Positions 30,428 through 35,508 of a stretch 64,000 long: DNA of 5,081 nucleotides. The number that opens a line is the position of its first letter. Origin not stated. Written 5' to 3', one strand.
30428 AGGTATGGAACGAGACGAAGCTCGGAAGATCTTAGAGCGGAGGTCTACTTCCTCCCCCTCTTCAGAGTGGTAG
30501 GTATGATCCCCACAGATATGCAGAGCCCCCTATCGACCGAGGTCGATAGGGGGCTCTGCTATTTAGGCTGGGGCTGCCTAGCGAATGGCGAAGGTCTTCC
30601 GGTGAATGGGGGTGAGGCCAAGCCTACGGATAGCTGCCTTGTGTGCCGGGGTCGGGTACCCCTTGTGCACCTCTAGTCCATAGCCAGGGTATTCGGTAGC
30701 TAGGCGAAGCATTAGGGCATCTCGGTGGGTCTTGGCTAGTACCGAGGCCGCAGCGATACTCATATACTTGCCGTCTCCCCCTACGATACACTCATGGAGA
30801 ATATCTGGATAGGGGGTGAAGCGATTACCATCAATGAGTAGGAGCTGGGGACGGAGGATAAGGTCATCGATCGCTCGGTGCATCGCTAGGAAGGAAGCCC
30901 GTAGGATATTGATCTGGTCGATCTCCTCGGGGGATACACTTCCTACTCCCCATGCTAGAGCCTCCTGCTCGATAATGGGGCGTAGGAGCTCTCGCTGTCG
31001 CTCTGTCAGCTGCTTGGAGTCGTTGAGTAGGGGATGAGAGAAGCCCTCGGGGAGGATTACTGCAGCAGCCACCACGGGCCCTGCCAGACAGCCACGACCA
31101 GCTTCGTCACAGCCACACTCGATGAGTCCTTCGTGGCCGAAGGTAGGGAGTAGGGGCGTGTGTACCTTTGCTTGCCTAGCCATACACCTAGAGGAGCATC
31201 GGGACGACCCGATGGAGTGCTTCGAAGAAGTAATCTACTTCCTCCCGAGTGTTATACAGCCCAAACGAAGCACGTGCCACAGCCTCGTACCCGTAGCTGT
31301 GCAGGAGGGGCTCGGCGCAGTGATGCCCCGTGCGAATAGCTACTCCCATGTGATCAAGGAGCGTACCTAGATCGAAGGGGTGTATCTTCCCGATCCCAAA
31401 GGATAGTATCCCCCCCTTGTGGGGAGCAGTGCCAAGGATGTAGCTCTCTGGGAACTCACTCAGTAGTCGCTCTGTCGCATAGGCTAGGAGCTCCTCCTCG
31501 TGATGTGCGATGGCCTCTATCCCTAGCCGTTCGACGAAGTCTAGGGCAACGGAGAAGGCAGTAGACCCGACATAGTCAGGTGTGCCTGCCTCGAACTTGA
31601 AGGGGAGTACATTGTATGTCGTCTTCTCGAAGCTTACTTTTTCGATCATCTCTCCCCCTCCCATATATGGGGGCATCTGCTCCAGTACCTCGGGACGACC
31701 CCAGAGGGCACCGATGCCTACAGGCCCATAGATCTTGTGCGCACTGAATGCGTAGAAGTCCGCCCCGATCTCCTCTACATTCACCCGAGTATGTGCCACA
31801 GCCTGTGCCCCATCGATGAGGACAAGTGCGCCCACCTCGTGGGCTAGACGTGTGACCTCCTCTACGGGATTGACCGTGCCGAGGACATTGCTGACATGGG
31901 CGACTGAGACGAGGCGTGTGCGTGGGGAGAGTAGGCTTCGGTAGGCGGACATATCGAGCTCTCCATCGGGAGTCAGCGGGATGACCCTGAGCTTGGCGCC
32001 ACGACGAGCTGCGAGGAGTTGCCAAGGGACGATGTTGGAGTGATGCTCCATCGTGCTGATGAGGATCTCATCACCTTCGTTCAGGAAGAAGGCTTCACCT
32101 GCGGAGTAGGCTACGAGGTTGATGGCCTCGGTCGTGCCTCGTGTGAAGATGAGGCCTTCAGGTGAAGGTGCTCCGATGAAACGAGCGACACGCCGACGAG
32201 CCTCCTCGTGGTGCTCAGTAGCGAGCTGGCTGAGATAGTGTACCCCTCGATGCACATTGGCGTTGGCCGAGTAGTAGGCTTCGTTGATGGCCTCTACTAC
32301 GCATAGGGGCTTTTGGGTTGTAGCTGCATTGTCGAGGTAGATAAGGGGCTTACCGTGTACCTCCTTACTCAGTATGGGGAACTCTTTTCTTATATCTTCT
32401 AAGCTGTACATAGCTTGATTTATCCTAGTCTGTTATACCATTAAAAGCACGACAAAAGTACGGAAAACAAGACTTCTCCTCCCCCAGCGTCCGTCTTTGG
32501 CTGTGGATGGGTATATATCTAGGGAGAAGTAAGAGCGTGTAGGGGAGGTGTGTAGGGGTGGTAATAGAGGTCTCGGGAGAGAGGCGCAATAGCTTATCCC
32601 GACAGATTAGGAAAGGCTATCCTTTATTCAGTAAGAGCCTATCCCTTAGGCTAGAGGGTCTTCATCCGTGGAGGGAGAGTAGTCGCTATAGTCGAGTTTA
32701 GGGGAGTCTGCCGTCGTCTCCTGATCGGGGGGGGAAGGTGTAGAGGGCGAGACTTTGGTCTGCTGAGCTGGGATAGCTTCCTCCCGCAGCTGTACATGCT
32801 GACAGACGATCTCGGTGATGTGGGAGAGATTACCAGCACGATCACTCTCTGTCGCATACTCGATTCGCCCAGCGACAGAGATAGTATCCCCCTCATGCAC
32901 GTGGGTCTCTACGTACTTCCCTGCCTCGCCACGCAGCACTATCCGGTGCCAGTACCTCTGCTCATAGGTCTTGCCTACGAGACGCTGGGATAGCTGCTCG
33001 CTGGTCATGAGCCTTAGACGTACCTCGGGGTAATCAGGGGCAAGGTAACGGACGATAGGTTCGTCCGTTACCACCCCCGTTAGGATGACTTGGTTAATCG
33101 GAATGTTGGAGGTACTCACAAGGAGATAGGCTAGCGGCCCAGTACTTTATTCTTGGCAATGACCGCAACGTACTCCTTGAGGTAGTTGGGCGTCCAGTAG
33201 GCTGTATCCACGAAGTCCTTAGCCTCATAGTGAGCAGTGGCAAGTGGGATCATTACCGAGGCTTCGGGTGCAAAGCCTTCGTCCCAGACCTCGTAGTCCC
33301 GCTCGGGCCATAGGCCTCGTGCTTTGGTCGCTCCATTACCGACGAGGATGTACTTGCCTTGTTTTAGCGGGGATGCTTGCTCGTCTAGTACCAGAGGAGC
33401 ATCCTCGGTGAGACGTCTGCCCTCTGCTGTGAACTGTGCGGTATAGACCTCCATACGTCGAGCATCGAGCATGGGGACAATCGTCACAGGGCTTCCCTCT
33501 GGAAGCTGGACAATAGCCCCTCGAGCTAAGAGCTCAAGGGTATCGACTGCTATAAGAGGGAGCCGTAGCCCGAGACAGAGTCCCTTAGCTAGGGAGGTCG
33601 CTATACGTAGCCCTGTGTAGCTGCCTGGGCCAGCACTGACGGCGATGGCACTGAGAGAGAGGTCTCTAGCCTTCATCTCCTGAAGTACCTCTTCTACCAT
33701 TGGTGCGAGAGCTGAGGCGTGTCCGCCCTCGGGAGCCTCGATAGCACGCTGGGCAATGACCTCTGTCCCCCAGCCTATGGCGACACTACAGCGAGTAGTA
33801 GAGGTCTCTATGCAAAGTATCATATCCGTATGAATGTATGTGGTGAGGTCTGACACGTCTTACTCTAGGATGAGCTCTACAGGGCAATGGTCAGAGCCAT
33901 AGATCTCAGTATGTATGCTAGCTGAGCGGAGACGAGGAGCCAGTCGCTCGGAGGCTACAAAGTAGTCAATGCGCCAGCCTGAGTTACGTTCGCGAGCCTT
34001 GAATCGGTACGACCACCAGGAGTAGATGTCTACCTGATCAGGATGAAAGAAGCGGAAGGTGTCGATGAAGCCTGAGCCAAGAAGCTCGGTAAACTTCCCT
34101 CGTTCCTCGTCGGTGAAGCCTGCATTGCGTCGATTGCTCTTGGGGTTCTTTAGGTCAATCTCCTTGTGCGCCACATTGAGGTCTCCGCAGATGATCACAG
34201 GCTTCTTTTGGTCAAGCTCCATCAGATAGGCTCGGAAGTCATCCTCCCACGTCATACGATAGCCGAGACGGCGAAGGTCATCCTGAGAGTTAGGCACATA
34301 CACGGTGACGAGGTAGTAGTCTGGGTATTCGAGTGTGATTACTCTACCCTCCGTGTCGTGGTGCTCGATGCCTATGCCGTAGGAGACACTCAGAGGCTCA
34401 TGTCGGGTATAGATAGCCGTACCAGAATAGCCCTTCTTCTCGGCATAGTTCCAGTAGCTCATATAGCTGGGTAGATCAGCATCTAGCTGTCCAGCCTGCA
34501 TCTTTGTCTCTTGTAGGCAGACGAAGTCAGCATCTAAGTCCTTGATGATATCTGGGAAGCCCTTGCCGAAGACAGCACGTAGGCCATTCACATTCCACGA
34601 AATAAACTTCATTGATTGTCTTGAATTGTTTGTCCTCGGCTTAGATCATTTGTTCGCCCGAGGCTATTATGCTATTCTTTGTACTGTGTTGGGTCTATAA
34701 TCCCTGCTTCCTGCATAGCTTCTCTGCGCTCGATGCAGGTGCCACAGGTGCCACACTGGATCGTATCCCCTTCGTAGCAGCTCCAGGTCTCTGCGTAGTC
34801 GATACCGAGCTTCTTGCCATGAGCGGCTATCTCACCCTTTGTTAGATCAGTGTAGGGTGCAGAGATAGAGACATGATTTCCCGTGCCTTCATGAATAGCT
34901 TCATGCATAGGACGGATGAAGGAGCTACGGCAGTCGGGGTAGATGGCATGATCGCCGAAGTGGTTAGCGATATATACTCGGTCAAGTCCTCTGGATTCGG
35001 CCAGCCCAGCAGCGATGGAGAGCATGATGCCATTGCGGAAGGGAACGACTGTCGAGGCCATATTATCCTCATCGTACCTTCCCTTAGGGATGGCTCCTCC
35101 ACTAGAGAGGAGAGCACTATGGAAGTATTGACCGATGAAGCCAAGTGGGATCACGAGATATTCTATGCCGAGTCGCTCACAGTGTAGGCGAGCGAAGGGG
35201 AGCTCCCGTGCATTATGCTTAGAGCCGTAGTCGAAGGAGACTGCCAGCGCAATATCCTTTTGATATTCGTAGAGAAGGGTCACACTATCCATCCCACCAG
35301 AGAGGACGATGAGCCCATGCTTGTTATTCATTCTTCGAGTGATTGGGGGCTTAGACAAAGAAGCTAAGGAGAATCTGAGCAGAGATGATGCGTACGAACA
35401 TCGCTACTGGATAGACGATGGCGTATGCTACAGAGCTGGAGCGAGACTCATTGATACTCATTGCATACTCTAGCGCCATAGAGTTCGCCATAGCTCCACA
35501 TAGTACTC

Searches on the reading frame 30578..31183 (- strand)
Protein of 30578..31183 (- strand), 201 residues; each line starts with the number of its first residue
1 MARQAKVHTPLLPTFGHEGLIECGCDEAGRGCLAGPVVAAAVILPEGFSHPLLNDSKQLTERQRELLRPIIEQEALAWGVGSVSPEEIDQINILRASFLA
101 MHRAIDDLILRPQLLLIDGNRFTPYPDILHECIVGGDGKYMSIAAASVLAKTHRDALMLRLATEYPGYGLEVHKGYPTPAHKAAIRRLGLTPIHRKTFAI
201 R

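Call 36: search_protein_families(library=pfam, proteins=[window:30578-31183:-])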
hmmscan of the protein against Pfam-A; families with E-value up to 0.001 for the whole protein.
window:30578-31183:- (201 aa): 1 family
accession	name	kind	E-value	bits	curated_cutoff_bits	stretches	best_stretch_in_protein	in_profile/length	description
PF01351.25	RNase_HII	-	4.5e-40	138.1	25.8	1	23-199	1-197/199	Ribonuclease HII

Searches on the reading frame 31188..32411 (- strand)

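Call 36: search_protein_families(library=pfam, proteins=[window:31188-32411:-])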
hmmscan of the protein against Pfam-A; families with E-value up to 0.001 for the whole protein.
window:31188-32411:- (407 aa): 5 families
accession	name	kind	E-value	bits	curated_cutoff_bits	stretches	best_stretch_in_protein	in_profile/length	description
PF00266.25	Aminotran_5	-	1.2e-141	472.4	21.5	1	24-395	1-371/371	Aminotransferase class-V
PF00155.27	Aminotran_1_2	-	1.4e-14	54.6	19.7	1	31-246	17-241/361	Aminotransferase class I and II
PF01053.26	Cys_Met_Meta_PP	-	0.00019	20.6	27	1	109-226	87-198/381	Cys/Met metabolism PLP-dependent enzyme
PF01212.27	Beta_elim_lyase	-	0.00033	20.5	27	1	109-244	67-217/288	Beta-eliminating lyase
PF01041.23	DegT_DnrJ_EryC1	-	0.00038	20.2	19.8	1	90-216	45-160/360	DegT/DnrJ/EryC1/StrS aminotransferase family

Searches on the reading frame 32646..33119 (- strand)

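Call 36: search_protein_families(library=pfam, proteins=[window:32646-33119:-])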
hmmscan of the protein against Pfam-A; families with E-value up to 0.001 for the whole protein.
window:32646-33119:- (157 aa): 1 family
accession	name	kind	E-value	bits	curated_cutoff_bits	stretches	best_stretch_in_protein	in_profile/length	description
PF00436.31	SSB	-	6.3e-14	52.3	26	1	8-111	1-103/104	Single-strand binding protein family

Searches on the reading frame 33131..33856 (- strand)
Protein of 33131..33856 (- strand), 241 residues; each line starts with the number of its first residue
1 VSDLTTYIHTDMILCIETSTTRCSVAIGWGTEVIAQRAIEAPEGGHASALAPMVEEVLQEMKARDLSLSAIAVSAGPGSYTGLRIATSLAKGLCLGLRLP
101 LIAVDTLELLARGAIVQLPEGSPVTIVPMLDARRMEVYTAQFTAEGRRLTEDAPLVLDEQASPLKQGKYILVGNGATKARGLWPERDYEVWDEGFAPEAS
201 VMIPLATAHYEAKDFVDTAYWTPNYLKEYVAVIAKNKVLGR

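Call 36: search_protein_families(library=pfam, proteins=[window:33131-33856:-])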
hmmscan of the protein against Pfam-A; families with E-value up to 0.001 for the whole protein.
window:33131-33856:- (241 aa): 1 family
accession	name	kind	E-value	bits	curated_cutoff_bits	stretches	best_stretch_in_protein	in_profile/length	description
PF00814.31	TsaD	-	1.1e-24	88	24.8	1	45-154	28-138/264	tRNA N6-adenosine threonylcarbamoyltransferase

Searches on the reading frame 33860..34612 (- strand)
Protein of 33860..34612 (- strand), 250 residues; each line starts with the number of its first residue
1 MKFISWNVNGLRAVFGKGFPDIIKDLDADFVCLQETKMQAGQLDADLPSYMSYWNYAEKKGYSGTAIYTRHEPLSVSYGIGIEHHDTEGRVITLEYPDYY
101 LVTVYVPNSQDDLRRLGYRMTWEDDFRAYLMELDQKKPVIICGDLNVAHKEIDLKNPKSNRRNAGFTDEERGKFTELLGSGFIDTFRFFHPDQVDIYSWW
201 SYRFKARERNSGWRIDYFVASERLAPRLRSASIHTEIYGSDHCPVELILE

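Call 36: search_protein_families(library=pfam, proteins=[window:33860-34612:-])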
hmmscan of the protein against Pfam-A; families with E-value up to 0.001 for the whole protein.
window:33860-34612:- (250 aa): 2 families
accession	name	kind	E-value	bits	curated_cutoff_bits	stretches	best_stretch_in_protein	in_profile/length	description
PF03372.29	Exo_endo_phos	-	4e-37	128.5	24.5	1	4-242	1-225/225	Endonuclease/Exonuclease/phosphatase family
PF14529.12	Exo_endo_phos_2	-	5.4e-07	29.9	27.4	0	100-154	2-48/117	Endonuclease-reverse transcriptase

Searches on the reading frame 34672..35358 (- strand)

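Call 37: search_protein_families(library=pfam, proteins=[window:34672-35358:-])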
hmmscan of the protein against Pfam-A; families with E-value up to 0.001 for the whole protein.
window:34672-35358:- (228 aa): 1 family
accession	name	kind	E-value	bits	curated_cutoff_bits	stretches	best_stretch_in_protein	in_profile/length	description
PF06508.19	QueC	-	5.1e-55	186.7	22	1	16-218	3-209/210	Queuosine biosynthesis protein QueC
